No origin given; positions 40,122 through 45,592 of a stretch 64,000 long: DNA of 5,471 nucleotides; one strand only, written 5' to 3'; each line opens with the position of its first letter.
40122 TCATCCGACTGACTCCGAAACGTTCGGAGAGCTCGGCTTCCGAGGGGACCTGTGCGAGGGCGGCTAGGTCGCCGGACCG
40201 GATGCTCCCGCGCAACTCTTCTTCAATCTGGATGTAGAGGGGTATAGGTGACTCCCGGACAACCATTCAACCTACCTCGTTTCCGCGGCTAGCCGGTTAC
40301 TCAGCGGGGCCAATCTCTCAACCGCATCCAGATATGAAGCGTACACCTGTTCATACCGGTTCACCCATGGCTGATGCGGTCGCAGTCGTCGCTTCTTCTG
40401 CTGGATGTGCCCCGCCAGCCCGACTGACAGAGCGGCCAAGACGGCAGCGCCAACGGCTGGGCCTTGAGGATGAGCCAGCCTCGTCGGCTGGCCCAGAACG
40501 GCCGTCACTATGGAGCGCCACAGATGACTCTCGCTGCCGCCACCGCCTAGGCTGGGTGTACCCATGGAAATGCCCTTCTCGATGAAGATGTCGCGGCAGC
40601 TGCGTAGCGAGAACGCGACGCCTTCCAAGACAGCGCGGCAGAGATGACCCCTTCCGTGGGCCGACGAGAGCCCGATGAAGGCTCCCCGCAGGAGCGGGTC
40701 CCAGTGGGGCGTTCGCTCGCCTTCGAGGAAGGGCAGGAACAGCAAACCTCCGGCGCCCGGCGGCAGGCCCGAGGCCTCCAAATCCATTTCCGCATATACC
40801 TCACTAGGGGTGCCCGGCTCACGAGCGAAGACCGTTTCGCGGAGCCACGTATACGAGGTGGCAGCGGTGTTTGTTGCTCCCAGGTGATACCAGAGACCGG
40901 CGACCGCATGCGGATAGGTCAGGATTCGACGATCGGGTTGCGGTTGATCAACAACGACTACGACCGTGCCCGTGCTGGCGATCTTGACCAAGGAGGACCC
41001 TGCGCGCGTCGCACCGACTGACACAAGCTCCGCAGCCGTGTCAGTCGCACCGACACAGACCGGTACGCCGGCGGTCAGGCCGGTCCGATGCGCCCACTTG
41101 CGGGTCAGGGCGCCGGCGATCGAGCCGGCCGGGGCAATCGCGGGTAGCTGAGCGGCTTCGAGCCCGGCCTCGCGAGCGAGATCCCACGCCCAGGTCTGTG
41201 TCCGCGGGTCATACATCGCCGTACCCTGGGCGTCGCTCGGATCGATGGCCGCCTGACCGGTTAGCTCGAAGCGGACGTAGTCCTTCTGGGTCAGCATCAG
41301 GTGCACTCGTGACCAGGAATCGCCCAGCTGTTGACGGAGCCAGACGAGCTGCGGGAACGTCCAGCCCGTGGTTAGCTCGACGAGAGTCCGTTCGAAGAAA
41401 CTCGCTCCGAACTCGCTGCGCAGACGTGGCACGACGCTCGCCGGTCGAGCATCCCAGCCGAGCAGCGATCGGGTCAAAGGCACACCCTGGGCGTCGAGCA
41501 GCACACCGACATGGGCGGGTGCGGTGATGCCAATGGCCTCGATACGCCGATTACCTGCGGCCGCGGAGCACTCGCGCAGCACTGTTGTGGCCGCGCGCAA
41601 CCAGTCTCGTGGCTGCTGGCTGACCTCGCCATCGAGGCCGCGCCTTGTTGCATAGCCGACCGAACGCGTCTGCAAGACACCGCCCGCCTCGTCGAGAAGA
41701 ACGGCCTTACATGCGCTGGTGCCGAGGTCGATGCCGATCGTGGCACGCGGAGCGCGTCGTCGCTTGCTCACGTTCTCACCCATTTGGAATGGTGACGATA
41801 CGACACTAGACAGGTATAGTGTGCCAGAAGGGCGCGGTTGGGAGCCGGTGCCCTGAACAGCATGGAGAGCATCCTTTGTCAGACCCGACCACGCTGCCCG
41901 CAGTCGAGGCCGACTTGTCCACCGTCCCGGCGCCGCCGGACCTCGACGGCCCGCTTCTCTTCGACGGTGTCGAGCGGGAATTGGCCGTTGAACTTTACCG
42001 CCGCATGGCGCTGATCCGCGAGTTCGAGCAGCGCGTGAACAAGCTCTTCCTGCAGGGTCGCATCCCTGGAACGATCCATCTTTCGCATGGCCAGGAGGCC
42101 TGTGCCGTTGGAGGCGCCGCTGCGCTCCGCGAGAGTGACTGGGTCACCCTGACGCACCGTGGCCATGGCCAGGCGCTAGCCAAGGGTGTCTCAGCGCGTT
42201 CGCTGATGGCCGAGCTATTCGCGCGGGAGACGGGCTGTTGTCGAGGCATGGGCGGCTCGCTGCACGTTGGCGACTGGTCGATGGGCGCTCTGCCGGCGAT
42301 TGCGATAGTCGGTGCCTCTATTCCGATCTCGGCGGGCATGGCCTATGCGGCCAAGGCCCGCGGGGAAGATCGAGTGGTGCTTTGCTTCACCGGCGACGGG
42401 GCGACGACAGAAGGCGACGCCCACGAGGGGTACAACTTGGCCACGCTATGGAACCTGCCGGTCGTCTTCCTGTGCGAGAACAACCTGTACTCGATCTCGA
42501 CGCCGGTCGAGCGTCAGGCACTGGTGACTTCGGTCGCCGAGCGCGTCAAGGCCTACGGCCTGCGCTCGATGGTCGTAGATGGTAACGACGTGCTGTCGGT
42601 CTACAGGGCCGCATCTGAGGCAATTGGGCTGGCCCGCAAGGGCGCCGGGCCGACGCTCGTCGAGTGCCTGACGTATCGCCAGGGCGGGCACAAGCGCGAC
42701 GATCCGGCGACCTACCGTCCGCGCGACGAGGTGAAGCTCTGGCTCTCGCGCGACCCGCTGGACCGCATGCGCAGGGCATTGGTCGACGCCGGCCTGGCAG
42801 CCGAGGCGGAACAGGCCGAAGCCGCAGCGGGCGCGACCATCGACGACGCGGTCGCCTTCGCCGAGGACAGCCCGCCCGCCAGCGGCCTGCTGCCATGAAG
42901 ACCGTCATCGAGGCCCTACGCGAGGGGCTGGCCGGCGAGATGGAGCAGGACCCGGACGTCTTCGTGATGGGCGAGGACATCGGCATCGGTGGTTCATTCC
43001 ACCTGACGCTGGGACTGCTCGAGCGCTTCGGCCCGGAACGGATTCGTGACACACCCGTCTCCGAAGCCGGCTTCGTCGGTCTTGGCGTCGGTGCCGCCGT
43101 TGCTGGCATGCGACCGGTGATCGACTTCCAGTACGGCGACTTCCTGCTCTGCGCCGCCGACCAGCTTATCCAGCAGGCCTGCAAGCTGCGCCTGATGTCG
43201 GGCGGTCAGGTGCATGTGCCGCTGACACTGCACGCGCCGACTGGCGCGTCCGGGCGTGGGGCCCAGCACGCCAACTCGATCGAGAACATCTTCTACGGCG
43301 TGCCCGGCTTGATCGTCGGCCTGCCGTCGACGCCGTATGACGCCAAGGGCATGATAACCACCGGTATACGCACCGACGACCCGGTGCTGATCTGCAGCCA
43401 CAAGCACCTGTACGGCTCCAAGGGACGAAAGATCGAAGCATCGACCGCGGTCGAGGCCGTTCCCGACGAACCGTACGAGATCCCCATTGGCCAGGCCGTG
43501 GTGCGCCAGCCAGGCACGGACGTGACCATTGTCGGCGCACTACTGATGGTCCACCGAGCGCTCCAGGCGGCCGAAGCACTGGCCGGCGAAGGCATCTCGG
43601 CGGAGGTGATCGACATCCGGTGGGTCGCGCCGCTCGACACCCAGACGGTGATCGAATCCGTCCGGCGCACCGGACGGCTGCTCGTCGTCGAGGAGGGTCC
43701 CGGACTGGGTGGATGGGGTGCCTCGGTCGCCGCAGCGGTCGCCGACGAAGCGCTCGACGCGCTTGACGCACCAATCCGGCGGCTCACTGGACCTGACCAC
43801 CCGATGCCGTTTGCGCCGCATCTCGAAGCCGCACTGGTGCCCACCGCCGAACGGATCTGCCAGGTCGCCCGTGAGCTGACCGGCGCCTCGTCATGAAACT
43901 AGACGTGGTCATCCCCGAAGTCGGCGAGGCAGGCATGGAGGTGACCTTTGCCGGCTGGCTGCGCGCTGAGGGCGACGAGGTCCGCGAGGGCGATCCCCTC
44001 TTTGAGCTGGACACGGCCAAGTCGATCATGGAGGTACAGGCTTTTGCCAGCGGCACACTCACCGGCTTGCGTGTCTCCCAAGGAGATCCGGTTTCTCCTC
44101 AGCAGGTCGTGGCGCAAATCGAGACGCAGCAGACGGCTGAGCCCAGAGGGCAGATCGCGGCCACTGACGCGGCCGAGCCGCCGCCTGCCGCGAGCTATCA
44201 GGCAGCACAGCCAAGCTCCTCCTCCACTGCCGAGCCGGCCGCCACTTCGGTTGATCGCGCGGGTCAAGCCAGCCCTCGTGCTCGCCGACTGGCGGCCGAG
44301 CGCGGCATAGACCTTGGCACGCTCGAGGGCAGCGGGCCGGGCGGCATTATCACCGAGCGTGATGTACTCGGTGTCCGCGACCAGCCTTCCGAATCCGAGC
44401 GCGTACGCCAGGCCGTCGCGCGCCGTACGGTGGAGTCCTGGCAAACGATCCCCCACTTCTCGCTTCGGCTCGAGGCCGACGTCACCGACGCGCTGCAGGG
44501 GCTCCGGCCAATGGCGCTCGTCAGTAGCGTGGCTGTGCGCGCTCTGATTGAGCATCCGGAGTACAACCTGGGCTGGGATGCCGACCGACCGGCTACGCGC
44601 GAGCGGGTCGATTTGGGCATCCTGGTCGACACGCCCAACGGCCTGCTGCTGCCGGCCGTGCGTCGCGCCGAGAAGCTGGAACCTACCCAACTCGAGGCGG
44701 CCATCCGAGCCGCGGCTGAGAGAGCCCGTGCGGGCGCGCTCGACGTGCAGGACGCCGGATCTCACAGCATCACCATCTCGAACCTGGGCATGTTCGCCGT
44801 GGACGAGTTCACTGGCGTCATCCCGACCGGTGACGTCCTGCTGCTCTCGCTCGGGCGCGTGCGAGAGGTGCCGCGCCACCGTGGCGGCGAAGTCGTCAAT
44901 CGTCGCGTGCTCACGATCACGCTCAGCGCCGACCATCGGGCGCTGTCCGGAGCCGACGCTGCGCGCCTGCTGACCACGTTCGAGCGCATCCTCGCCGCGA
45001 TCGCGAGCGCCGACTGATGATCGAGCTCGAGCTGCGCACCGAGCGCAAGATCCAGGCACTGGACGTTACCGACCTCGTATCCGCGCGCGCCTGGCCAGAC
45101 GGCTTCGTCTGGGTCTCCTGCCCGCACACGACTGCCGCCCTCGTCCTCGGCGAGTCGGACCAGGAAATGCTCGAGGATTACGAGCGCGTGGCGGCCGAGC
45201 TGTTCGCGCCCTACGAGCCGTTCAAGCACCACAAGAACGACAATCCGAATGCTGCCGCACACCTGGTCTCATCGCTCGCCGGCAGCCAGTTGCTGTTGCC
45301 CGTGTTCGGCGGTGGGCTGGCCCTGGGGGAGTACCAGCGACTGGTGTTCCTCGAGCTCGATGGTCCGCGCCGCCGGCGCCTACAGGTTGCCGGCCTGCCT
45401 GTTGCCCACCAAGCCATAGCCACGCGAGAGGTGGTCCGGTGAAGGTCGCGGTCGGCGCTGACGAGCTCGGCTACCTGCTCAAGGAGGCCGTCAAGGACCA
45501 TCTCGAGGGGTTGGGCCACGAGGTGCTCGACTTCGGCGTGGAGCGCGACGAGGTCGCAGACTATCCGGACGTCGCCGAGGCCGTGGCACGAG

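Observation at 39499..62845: Six related GT-N-TA-N-AC operators tie a locus of more than 24 kb into one HutC-type regulon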

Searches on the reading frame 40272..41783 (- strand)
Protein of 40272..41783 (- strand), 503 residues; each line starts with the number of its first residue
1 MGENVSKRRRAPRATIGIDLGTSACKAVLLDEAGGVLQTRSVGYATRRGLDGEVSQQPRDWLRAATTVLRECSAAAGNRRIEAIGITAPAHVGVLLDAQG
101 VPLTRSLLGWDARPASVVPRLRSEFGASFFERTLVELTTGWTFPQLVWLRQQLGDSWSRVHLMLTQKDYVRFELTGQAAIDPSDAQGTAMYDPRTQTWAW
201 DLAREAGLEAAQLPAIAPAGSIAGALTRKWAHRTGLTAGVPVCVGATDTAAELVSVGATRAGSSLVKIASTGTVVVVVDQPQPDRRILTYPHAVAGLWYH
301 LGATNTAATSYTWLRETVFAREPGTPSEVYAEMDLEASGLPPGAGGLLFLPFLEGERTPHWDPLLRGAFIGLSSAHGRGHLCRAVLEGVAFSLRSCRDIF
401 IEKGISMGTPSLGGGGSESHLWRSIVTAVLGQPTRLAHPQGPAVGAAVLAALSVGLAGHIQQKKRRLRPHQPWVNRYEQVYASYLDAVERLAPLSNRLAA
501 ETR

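Call 5: search_protein_families(library=pfam, proteins=[window:40272-41783:-])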
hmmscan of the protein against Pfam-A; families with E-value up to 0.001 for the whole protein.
window:40272-41783:- (503 aa): 2 families
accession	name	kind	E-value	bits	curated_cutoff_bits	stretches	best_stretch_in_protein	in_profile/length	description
PF00370.27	FGGY_N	-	4.6e-44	151.3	28.8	1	15-253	2-243/245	FGGY family of carbohydrate kinases, N-terminal domain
PF02782.22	FGGY_C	-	2.6e-28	99.6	27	1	271-453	7-197/198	FGGY family of carbohydrate kinases, C-terminal domain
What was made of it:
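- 40272..41783 (-): FGGY sugar kinase (xylulokinase-like). It ends 5 nt before the regulator's start codon, so the two are probably one transcript running from the site 1 region. Pfam FGGY_N and FGGY_C (call 5).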

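Call 33: search_protein_families(library=ncbifam, proteins=[window:40272-41783:-], max_evalue=0.00001)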
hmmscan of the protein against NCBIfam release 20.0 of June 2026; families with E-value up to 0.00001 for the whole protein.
window:40272-41783:- (503 aa): 12 families
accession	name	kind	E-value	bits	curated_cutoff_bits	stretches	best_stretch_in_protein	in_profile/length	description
TIGR01312.1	XylB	equivalog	1.6e-101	340.3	380.25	1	16-486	1-478/481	xylulokinase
NF011601.0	PRK15027.1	equivalog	1e-61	208.8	912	1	16-485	3-466/484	xylulokinase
TIGR01314.1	gntK_FGGY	equivalog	2.1e-56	191.5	648.55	1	16-461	3-457/505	gluconokinase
NF008187.0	PRK10939.1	equivalog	6e-36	124.1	528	1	16-469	7-474/521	autoinducer-2 kinase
NF003154.0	PRK04123.1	equivalog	2.2e-32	112.5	428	1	14-490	5-536/554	ribulokinase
TIGR01311.1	glycerol_kin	equivalog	1.2e-30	106.3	590.35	1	17-489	5-491/496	glycerol kinase GlpK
NF000756.0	PRK00047.1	subfamily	9.3e-25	86.9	498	1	16-478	8-476/502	glycerol kinase GlpK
TIGR02628.1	fuculo_kin_coli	equivalog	2e-24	86.4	470.9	1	18-471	6-459/465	L-fuculokinase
TIGR01234.1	L-ribulokinase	equivalog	6.9e-24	84.5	583.25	1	15-488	3-527/536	ribulokinase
TIGR01315.1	5C_CHO_kinase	subfamily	3.1e-18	65.8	408.7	2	15-267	2-275/541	FGGY family pentulose kinase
TIGR02627.1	rhamnulo_kin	equivalog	1.9e-13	49.8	527.95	1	79-261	66-244/454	rhamnulokinase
NF007925.0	PRK10640.1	equivalog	1.1e-10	40.6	639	1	79-258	72-247/489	rhamnulokinase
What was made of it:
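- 40272..41783 (-): NCBIfam XylB scores 340 bits, below its cut-off of 380 (call 33).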

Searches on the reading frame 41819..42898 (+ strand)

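Call 5: search_protein_families(library=pfam, proteins=[window:41819-42898:+])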
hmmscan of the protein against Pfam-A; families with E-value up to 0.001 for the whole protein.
window:41819-42898:+ (359 aa): 4 families
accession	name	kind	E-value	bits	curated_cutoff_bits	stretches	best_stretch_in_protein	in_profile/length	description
PF00676.26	E1_dh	-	7e-80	268.6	22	1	61-353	1-296/300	Dehydrogenase E1 component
PF13292.11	DXP_synthase_N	-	4.4e-07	29.9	21.2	1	165-239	114-186/274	1-deoxy-D-xylulose-5-phosphate synthase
PF00456.26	Transketolase_N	-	1.1e-06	28.3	22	1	184-285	144-243/334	Transketolase, thiamine diphosphate binding domain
PF02775.26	TPP_enzyme_C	-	0.00067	19.9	21.9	0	162-224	28-84/151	Thiamine pyrophosphate enzyme, C-terminal TPP binding domain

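Call 33: search_protein_families(library=ncbifam, proteins=[window:41819-42898:+], max_evalue=0.00001)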
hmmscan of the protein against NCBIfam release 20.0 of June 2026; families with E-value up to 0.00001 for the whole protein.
window:41819-42898:+ (359 aa): 6 families
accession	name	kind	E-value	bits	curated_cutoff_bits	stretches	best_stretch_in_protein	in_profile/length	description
TIGR03182.1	PDH_E1_alph_y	equivalog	1.1e-96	323.4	393.85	1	55-353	3-303/315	pyruvate dehydrogenase (acetyl-transferring) E1 component subunit alpha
TIGR03181.1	PDH_E1_alph_x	equivalog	6.6e-84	281.7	411.35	1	52-353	22-316/341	pyruvate dehydrogenase (acetyl-transferring) E1 component subunit alpha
NF004559.0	PRK05899.2-5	equivalog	3.8e-13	48.5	488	1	164-281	128-243/627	transketolase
NF004556.0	PRK05899.2-2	equivalog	1.9e-07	29.8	575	1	165-270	128-233/639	transketolase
TIGR00204.1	dxs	equivalog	9.1e-07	27.8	465.95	1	166-239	115-186/616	1-deoxy-D-xylulose-5-phosphate synthase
TIGR00232.1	tktlase_bact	equivalog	2.3e-06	26.2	682.25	1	184-286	142-242/654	transketolase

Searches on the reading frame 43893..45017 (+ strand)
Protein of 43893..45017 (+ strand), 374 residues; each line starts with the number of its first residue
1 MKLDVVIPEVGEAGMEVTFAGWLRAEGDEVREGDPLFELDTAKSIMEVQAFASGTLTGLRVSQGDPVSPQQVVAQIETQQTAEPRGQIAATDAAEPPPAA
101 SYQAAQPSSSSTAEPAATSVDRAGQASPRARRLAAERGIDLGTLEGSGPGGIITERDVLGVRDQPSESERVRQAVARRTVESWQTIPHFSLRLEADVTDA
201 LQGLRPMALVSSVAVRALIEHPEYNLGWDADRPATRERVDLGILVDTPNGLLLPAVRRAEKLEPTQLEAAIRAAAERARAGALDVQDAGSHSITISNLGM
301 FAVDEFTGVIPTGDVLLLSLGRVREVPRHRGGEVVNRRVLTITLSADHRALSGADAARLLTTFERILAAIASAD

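Call 5: search_protein_families(library=pfam, proteins=[window:43893-45017:+])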
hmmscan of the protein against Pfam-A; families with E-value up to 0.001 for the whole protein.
window:43893-45017:+ (374 aa): 4 families
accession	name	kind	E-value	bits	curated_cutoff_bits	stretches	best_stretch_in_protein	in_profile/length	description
PF00198.28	2-oxoacid_dh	-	1.5e-48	165.7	23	1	168-370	9-227/232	2-oxoacid dehydrogenases acyltransferase (catalytic domain)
PF02817.22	E3_binding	-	6.2e-14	52.4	23.7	1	126-159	3-36/36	e3 binding domain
PF00364.28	Biotin_lipoyl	-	1.6e-12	47.5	22.1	1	5-76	3-73/73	Biotin-requiring enzyme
PF13533.13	Biotin_lipoyl_2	-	1.1e-05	25.6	29.8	0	26-40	18-32/32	Biotin-lipoyl like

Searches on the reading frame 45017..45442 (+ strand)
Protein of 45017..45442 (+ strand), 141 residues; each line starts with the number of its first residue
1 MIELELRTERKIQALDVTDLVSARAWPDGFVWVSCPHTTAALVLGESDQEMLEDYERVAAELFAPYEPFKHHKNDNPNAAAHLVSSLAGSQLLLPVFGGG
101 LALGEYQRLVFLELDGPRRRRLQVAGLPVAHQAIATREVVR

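Call 5: search_protein_families(library=pfam, proteins=[window:45017-45442:+])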
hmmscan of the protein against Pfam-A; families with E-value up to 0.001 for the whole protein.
window:45017-45442:+ (141 aa): 1 family
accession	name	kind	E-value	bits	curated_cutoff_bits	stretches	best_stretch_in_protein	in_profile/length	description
PF01894.22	UPF0047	-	7.9e-25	87.7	27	1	17-124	6-115/117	Uncharacterised protein family UPF0047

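Call 33: search_protein_families(library=ncbifam, proteins=[window:45017-45442:+], max_evalue=0.00001)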
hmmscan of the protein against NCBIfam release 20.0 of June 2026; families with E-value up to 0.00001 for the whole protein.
window:45017-45442:+ (141 aa): 1 family
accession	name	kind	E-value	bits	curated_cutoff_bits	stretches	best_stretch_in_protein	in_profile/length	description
TIGR00149.1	TIGR00149_YjbQ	hypoth_equivalog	3.3e-19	68.9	67.75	1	3-124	2-127/132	secondary thiamine-phosphate synthase enzyme YjbQ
